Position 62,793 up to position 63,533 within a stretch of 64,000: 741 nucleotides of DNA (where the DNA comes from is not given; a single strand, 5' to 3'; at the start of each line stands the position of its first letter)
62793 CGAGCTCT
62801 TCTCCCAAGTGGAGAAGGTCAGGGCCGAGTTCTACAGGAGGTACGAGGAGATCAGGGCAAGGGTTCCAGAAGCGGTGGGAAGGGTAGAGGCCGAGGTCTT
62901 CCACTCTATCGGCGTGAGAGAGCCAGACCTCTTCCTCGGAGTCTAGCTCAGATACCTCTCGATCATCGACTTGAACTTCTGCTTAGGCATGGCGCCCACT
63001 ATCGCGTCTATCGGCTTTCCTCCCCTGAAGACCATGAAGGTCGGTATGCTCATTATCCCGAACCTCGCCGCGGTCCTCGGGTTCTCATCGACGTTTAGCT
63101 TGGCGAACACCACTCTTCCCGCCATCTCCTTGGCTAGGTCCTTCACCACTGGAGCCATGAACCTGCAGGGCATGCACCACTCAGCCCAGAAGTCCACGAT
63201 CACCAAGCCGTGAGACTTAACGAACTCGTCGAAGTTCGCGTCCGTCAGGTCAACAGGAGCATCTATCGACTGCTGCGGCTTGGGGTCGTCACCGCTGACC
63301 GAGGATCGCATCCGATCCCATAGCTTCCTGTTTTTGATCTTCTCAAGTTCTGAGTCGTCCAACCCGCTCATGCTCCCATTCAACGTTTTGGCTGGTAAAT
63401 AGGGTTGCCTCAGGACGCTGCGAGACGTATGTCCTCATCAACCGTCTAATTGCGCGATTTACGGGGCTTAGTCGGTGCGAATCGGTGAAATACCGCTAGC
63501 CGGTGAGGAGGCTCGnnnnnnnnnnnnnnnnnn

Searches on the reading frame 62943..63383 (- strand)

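Call 54: search_protein_families(library=pfam, proteins=[window:62943-63383:-], max_evalue=0.000001)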
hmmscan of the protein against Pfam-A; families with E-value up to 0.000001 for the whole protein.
window:62943-63383:- (146 aa): 3 families
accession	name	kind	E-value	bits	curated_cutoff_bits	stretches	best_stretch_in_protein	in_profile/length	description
PF00085.26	Thioredoxin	-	8.1e-31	106.5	23.5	1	44-142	3-102/103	Thioredoxin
PF13098.12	Thioredoxin_2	-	2.2e-07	31.6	27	1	59-140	6-103/104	Thioredoxin-like domain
PF13905.12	Thioredoxin_8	-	6.4e-07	30.1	27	0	60-101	3-46/94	Thioredoxin-like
